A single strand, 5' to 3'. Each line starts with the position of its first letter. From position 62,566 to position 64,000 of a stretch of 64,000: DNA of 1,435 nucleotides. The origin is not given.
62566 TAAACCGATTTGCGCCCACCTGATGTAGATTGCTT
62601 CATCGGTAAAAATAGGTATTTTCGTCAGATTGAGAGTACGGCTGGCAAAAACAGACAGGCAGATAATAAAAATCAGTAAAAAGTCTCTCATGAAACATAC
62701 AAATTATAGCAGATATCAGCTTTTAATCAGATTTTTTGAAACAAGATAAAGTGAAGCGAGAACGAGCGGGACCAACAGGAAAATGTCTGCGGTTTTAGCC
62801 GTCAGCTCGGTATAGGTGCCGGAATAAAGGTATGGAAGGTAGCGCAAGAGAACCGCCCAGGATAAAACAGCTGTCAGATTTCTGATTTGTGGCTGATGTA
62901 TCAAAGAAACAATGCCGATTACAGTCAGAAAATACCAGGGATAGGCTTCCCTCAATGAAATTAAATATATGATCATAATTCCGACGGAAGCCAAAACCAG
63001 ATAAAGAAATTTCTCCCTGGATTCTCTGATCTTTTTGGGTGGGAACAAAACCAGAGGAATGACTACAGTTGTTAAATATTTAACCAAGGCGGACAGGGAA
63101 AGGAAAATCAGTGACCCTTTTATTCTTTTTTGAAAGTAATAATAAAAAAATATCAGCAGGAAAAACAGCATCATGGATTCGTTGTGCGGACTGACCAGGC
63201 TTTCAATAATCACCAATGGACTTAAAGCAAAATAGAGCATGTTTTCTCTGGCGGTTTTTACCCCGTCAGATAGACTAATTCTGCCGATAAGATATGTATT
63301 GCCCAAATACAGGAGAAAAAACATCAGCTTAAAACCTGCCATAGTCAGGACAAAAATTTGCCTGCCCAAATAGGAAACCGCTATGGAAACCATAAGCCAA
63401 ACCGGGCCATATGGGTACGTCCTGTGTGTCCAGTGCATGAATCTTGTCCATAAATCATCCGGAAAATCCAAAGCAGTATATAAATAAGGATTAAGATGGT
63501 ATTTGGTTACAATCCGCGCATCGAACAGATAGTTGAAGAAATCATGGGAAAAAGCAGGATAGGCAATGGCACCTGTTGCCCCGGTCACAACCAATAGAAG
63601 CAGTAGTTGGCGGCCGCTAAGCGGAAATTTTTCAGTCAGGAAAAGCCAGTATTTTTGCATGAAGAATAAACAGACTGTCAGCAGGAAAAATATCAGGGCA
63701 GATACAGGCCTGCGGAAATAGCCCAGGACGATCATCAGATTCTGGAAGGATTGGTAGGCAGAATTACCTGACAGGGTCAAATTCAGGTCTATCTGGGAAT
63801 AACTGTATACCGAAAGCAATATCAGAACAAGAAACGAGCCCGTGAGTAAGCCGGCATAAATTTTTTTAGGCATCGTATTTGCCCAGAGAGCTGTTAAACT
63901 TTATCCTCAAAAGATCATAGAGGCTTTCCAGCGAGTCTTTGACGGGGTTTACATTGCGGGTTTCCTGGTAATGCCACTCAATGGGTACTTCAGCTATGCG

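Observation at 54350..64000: Second donor/transferase module: three DPM1-like synthases interleaved with four GT-C enzymes and two nucleotide-sugar epimerases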

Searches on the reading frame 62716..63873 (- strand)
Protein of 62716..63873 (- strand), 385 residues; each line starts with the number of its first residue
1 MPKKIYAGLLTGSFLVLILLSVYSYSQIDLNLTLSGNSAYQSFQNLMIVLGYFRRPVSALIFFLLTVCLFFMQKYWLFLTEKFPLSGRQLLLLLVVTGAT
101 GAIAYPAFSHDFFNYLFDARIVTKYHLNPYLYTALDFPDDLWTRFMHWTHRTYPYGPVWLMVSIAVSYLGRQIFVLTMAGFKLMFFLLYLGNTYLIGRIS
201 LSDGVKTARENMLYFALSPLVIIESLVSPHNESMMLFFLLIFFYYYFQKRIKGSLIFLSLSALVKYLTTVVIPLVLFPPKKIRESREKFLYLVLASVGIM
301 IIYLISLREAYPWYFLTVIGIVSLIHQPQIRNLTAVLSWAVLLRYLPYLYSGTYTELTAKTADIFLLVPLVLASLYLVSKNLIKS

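Call 5: search_protein_families(library=pfam, proteins=[window:62716-63873:-], max_evalue=0.01)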
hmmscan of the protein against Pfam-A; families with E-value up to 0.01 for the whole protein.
window:62716-63873:- (385 aa): 0 families

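Call 12: search_protein_families(library=ncbifam, proteins=[window:62716-63873:-], max_evalue=0.001)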
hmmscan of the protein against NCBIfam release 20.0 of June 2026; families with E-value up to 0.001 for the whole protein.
window:62716-63873:- (385 aa): 2 families
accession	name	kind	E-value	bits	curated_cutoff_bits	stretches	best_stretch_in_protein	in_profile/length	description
TIGR03459.1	crt_membr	equivalog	1.6e-12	47.1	439.4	1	103-277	91-264/470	alpha-(1->6)-mannopyranosyltransferase A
NF038066.1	MptB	equivalog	3e-09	35.9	40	1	103-241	151-291/553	polyprenol phosphomannose-dependent alpha 1,6 mannosyltransferase MptB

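Call 15: find_encoding_contigs(protein=window:62716-63873:-, flank=10000, max_places=6)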
Protein window:62716-63873:- (385 aa): 10 contigs read that carry it; 6 places shown.
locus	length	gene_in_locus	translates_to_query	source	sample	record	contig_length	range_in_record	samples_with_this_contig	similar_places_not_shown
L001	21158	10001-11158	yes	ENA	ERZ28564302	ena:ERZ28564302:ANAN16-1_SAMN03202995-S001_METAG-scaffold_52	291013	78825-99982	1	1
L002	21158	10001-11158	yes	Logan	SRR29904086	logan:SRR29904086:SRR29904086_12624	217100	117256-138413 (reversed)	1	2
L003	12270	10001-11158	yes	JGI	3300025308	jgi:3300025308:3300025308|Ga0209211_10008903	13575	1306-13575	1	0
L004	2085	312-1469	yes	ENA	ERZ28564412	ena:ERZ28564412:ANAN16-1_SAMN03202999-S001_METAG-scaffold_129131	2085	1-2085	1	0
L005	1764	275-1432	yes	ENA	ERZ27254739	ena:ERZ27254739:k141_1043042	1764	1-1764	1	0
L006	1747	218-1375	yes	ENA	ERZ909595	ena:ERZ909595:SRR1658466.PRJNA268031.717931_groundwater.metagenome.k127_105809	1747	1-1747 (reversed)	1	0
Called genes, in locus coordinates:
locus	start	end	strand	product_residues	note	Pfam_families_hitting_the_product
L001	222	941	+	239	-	PF00483:NTP_transferase, PF12804:NTP_transf_3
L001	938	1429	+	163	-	PF00908:dTDP_sugar_isom, PF14667:Polysacc_synt_C (weak)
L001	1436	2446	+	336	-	PF01073:3Beta_HSD, PF01370:Epimerase, PF02719:Polysacc_synt_2, PF04321:RmlD_sub_bind, PF07993:NAD_binding_4, PF13460:NAD_binding_10, PF16363:GDP_Man_Dehyd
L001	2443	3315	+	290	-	PF01370:Epimerase, PF04321:RmlD_sub_bind, PF16363:GDP_Man_Dehyd, PF01073:3Beta_HSD, PF02719:Polysacc_synt_2, PF07993:NAD_binding_4 (weak)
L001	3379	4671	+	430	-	PF03446:NAD_binding_2 (weak), PF03721:UDPG_MGDP_dh_N, PF03807:F420_oxidored (faint), PF00984:UDPG_MGDP_dh, PF03720:UDPG_MGDP_dh_C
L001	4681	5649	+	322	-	PF01073:3Beta_HSD, PF01370:Epimerase, PF02719:Polysacc_synt_2, PF04321:RmlD_sub_bind, PF16363:GDP_Man_Dehyd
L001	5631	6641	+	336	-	PF01370:Epimerase, PF02719:Polysacc_synt_2 (weak), PF04321:RmlD_sub_bind (weak), PF01073:3Beta_HSD, PF07993:NAD_binding_4 (faint), PF16363:GDP_Man_Dehyd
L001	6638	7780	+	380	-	PF00535:Glycos_transf_2, PF04138:GtrA_DPMS_TM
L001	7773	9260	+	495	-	PF13231:PMT_2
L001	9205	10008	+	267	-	PF00535:Glycos_transf_2, PF10111:Glyco_tranf_2_2, PF13641:Glyco_tranf_2_3 (weak)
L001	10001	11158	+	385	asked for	PF26314:MptA_B_family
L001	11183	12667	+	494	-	PF02366:PMT, PF13231:PMT_2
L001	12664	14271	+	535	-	-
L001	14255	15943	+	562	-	PF10131:PTPS_related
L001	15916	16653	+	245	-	PF00535:Glycos_transf_2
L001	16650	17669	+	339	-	PF01073:3Beta_HSD, PF01370:Epimerase, PF02719:Polysacc_synt_2, PF04321:RmlD_sub_bind, PF05368:NmrA (weak), PF07993:NAD_binding_4, PF13460:NAD_binding_10 (weak), PF16363:GDP_Man_Dehyd, +1 more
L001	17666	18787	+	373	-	PF01073:3Beta_HSD, PF01370:Epimerase, PF02719:Polysacc_synt_2 (faint), PF07993:NAD_binding_4, PF16363:GDP_Man_Dehyd, PF01370:Epimerase, PF16363:GDP_Man_Dehyd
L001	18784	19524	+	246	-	PF00535:Glycos_transf_2, PF10111:Glyco_tranf_2_2 (weak)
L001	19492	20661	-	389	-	PF01702:TGT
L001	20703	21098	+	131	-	PF01050:MannoseP_isomer (weak), PF07883:Cupin_2, PF02311:AraC_binding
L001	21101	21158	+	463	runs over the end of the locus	-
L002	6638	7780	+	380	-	PF00535:Glycos_transf_2, PF04138:GtrA_DPMS_TM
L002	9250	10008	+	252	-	PF13641:Glyco_tranf_2_3 (weak), PF00535:Glycos_transf_2, PF10111:Glyco_tranf_2_2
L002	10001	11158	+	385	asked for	PF26314:MptA_B_family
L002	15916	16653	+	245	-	PF00535:Glycos_transf_2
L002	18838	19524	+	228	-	PF00535:Glycos_transf_2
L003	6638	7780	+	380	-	PF00535:Glycos_transf_2, PF04138:GtrA_DPMS_TM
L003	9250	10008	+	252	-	PF13641:Glyco_tranf_2_3 (weak), PF00535:Glycos_transf_2, PF10111:Glyco_tranf_2_2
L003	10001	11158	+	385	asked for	PF26314:MptA_B_family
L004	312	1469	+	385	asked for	PF26314:MptA_B_family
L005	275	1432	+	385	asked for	PF26314:MptA_B_family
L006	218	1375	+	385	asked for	PF26314:MptA_B_family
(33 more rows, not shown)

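Call 17: search_protein_families(library=pfam, proteins=[L001:9205-10008:+, L001:7773-9260:+, L001:6638-7780:+, L001:5631-6641:+, L001:4681-5649:+, window:62716-63873:-], max_evalue=0.0001)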
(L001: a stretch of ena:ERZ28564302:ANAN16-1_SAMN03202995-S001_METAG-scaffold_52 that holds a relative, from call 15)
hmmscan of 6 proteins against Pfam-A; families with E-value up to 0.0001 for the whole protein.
L001:9205-10008:+ (267 aa): 3 families
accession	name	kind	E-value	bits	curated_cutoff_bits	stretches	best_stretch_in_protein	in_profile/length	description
PF00535.33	Glycos_transf_2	-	8.8e-26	91.3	23.3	1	24-180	1-159/168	Glycosyl transferase family 2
PF10111.15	Glyco_tranf_2_2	-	3.7e-08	33.6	27.3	1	24-126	1-103/276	Glycosyltransferase like family 2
PF13641.12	Glyco_tranf_2_3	-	2.3e-05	25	27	1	23-229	3-205/230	Glycosyltransferase like family 2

L001:7773-9260:+ (495 aa): 1 family
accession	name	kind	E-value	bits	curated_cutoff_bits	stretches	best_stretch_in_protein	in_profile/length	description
PF13231.12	PMT_2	-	7.6e-11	42.9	26.1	1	72-224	4-158/160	Dolichyl-phosphate-mannose-protein mannosyltransferase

L001:6638-7780:+ (380 aa): 2 families
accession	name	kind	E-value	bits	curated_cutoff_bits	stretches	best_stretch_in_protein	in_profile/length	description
PF00535.33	Glycos_transf_2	-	3.2e-25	89.4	23.3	1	6-139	3-130/168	Glycosyl transferase family 2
PF04138.20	GtrA_DPMS_TM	-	2.5e-16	60.4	26.1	1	252-371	1-117/117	GtrA/DPMS, transmembrane domain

L001:5631-6641:+ (336 aa): 7 families
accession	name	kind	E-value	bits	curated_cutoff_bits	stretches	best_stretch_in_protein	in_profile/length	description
PF01370.27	Epimerase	-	9.8e-56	189.3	20.9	1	22-260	2-240/240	NAD dependent epimerase/dehydratase family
PF16363.11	GDP_Man_Dehyd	-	8.6e-55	186.9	27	1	22-323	1-331/332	GDP-mannose 4,6 dehydratase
PF01073.25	3Beta_HSD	-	1.3e-13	51.1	22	1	22-248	1-231/280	3-beta hydroxysteroid dehydrogenase/isomerase family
PF02719.21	Polysacc_synt_2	-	9.3e-12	45.2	20.2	1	22-136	2-128/293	Polysaccharide biosynthesis protein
PF07993.18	NAD_binding_4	-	1.5e-09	37.8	20.1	0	77-197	79-209/258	Male sterility protein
PF04321.23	RmlD_sub_bind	-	8.1e-06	25.5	27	1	22-284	4-237/287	RmlD substrate binding domain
PF00106.31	adh_short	-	7.5e-05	22.7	26.6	0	22-81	4-64/195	short chain dehydrogenase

L001:4681-5649:+ (322 aa): 5 families
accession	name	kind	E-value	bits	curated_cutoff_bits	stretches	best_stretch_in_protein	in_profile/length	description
PF16363.11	GDP_Man_Dehyd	-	1e-88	298.4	27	1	10-313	1-331/332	GDP-mannose 4,6 dehydratase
PF01370.27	Epimerase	-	3.3e-62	210.5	20.9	1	9-249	1-240/240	NAD dependent epimerase/dehydratase family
PF02719.21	Polysacc_synt_2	-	7.4e-13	48.8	20.2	1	10-123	2-126/293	Polysaccharide biosynthesis protein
PF04321.23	RmlD_sub_bind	-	3.3e-12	46.5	27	1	9-162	3-135/287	RmlD substrate binding domain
PF01073.25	3Beta_HSD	-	2.7e-09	36.9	22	1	10-122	1-113/280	3-beta hydroxysteroid dehydrogenase/isomerase family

window:62716-63873:- (385 aa): 0 families

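Call 20: search_solved_structures(query=L001:9250-10008:+, max_evalue=0.001)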
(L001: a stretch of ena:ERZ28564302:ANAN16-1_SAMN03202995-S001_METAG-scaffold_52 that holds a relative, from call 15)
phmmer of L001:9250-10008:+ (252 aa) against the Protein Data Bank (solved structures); distinct sequences matched with E-value up to 0.001: 15.
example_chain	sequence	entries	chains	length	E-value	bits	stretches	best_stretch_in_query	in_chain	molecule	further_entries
5mlz_A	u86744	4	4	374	2e-11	47.3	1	5-168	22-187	Dolichol monophosphate mannose synthase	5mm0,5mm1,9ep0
9bhc_C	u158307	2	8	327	5.5e-10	42.6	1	8-141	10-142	Undecaprenyl-phosphate 4-deoxy-4-formamido-L-arabinose transferase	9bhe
8vxh_A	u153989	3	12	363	7e-10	42.2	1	8-141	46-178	Undecaprenyl-phosphate 4-deoxy-4-formamido-L-arabinose transferase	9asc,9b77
5eke_A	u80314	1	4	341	5.4e-09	39.3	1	4-145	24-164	Uncharacterized glycosyltransferase sll0501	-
5ekp_C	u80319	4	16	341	5.5e-09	39.3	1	4-145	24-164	Uncharacterized glycosyltransferase sll0501 | Glycosyltransferase sll0501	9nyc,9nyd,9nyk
9nye_A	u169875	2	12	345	5.6e-09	39.2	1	4-145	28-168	Glycosyltransferase sll0501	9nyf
2z87_A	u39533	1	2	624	4.6e-08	36.3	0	8-102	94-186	Chondroitin synthase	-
2z86_A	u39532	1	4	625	4.6e-08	36.2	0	8-102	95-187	Chondroitin synthase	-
5hea_A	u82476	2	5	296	8.6e-08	35.4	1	3-145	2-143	Putative glycosyltransferase (GalT1)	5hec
9hwj_A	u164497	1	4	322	3.3e-07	33.5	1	8-128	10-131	Undecaprenyl-phosphate 4-deoxy-4-formamido-L-arabinose transferase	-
3bcv_A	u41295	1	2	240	1.9e-05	27.7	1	8-148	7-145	Putative glycosyltransferase protein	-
8bz8_A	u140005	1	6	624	0.0004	23.3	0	5-124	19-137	Glycosyltransferase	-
8vh7_A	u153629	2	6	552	0.00043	23.3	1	8-110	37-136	Heparosan synthase B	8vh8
8viw_A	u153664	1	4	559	0.00043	23.2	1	8-110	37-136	Heparosan synthase B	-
8bz4_A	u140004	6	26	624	0.00044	23.2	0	5-124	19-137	Glycosyltransferase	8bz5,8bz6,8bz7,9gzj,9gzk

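Call 25: search_protein_families(library=ncbifam, proteins=[L001:222-941:+, L001:938-1429:+, L001:1436-2446:+, L001:2443-3315:+, L001:3379-4671:+, L001:4681-5649:+, L001:5658-6641:+, L001:6638-7780:+], max_evalue=1e-20)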
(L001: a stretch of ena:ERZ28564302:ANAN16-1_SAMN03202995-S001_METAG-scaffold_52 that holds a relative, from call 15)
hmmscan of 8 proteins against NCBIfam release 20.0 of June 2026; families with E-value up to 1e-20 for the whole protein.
L001:222-941:+ (239 aa): 7 families
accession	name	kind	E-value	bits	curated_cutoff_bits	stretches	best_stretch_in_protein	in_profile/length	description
TIGR01207.1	rmlA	equivalog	4.7e-64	216.2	360.65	1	1-231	5-234/286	glucose-1-phosphate thymidylyltransferase RfbA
NF012024.0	PRK15480.1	equivalog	7.9e-53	179.5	588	1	1-233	9-240/292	glucose-1-phosphate thymidylyltransferase RfbA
TIGR01208.1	rmlA_long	equivalog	3.3e-52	177.5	320.25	1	2-231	6-232/353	glucose-1-phosphate thymidylyltransferase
TIGR03992.1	Arch_glmU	subfamily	1.5e-38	132.7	292.1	1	1-223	6-217/393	bifunctional sugar-1-phosphate nucleotidylyltransferase/acetyltransferase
NF041313.1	UDPGP_AglF_Halo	equivalog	6.5e-32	110.8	400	1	2-229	7-230/234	UTP--glucose-1-phosphate uridylyltransferase AglF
TIGR01099.1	galU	equivalog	1.8e-28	99.9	326.8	0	73-224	98-256/261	UTP--glucose-1-phosphate uridylyltransferase GalU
NF041173.1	Sug_nt_acttase_Thmprot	equivalog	1.2e-27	96.9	600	1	2-226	7-220/405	bifunctional sugar-1-phosphate nucleotidylyltransferase/acetyltransferase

L001:938-1429:+ (163 aa): 0 families

L001:1436-2446:+ (336 aa): 8 families
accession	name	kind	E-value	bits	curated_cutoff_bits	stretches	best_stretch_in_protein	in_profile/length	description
TIGR01181.1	dTDP_gluc_dehyt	equivalog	3.6e-145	483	365.1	1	2-321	1-321/321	dTDP-glucose 4,6-dehydratase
NF007490.0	PRK10084.1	subfamily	5.7e-107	357.8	649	1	1-334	1-357/361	dTDP-glucose 4,6-dehydratase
NF007582.0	PRK10217.1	equivalog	3.4e-101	338.9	698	1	2-323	3-343/355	dTDP-glucose 4,6-dehydratase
TIGR04180.1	EDH_00030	hypoth_equivalog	1.5e-44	152.2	475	1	3-296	1-294/297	NAD-dependent 4,6-dehydratase LegB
TIGR01179.1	galE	equivalog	2e-36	125.5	262.3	1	2-315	1-329/332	UDP-glucose 4-epimerase GalE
TIGR02622.1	CDP_4_6_dhtase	equivalog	4.5e-23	81.9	278.45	1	2-314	6-333/352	CDP-glucose 4,6-dehydratase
NF011728.1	PRK15181.1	equivalog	2.2e-21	76.3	760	1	3-316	18-342/348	Vi polysaccharide biosynthesis UDP-N-acetylglucosaminuronic acid C-4 epimerase TviC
TIGR02197.1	heptose_epim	equivalog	4.8e-21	75.3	274.6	0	3-272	1-270/316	ADP-glyceromanno-heptose 6-epimerase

L001:2443-3315:+ (290 aa): 1 family
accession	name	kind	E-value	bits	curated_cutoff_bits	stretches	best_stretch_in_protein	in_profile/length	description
TIGR01214.1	rmlD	equivalog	1e-49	169.2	224.05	1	6-285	2-281/285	dTDP-4-dehydrorhamnose reductase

L001:3379-4671:+ (430 aa): 7 families
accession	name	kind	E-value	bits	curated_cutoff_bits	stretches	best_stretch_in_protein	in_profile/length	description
NF047673.2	TeichurnBiosyTuaD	equivalog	5.9e-160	533.2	700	1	2-429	3-431/439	UDP-glucose 6-dehydrogenase TuaD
TIGR03026.1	NDP-sugDHase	subfamily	2.5e-138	461.3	189.8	1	1-410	1-413/413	nucleotide sugar dehydrogenase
NF041297.1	UDPGDh_AglM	equivalog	1.2e-113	380.3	670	1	1-416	1-421/429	UDP-glucose 6-dehydrogenase AglM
NF040825.1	UDPMaNacDH_Arch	equivalog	6.9e-56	189.9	750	1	1-429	1-415/418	UDP-N-acetyl-D-mannosamine dehydrogenase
NF008286.0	PRK11064.1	equivalog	8.2e-51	172.9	459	1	2-399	5-410/420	UDP-N-acetyl-D-mannosamine dehydrogenase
NF011631.0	PRK15057.1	equivalog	4.7e-36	124.7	757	1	1-354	1-341/388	UDP-glucose 6-dehydrogenase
NF011729.0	PRK15182.1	equivalog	1.3e-22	80.2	592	1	1-403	7-406/425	Vi polysaccharide biosynthesis UDP-N-acetylglucosamine C-6 dehydrogenase TviB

L001:4681-5649:+ (322 aa): 7 families
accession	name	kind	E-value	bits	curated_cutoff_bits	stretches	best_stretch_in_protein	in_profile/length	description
TIGR01472.1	gmd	equivalog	5.7e-66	223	415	1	7-316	1-336/342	GDP-mannose 4,6-dehydratase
TIGR04180.1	EDH_00030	hypoth_equivalog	1.4e-50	172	475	1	10-304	2-295/297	NAD-dependent 4,6-dehydratase LegB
TIGR01181.1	dTDP_gluc_dehyt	equivalog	6.1e-43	147.1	365.1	1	9-319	2-312/321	dTDP-glucose 4,6-dehydratase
TIGR01179.1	galE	equivalog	4.3e-37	127.7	262.3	1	10-316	3-323/332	UDP-glucose 4-epimerase GalE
TIGR02622.1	CDP_4_6_dhtase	equivalog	2.1e-34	119.2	278.45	1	6-320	4-332/352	CDP-glucose 4,6-dehydratase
NF007490.0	PRK10084.1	subfamily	8.7e-25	87.4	649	1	10-317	4-333/361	dTDP-glucose 4,6-dehydratase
NF007582.0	PRK10217.1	equivalog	9.3e-25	87.5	698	1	7-312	2-325/355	dTDP-glucose 4,6-dehydratase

L001:5658-6641:+ (327 aa): 9 families
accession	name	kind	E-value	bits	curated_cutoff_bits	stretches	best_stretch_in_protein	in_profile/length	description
TIGR04180.1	EDH_00030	hypoth_equivalog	1.2e-44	152.5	475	1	13-306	2-296/297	NAD-dependent 4,6-dehydratase LegB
TIGR01181.1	dTDP_gluc_dehyt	equivalog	1.5e-43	149.1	365.1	1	13-322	3-314/321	dTDP-glucose 4,6-dehydratase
TIGR01179.1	galE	equivalog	3.3e-32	111.6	262.3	1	13-316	3-322/332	UDP-glucose 4-epimerase GalE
NF008872.0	PRK11908.1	equivalog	9.6e-32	110.4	294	1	13-325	5-341/349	bifunctional UDP-4-keto-pentose/UDP-xylose synthase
NF005998.1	PRK08125.1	equivalog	1.1e-31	110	777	1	8-319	314-649/649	bifunctional UDP-4-amino-4-deoxy-L-arabinose formyltransferase/UDP-glucuronic acid oxidase ArnA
NF011728.1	PRK15181.1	equivalog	3.2e-29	102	760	1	11-320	17-338/348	Vi polysaccharide biosynthesis UDP-N-acetylglucosaminuronic acid C-4 epimerase TviC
NF007582.0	PRK10217.1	equivalog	6.4e-26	91.3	698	1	13-319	5-331/355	dTDP-glucose 4,6-dehydratase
NF007490.0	PRK10084.1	subfamily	1.1e-25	90.4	649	1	13-321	4-336/361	dTDP-glucose 4,6-dehydratase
TIGR02197.1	heptose_epim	equivalog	5.1e-21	75.1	274.6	1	13-273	2-264/316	ADP-glyceromanno-heptose 6-epimerase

L001:6638-7780:+ (380 aa): 0 families
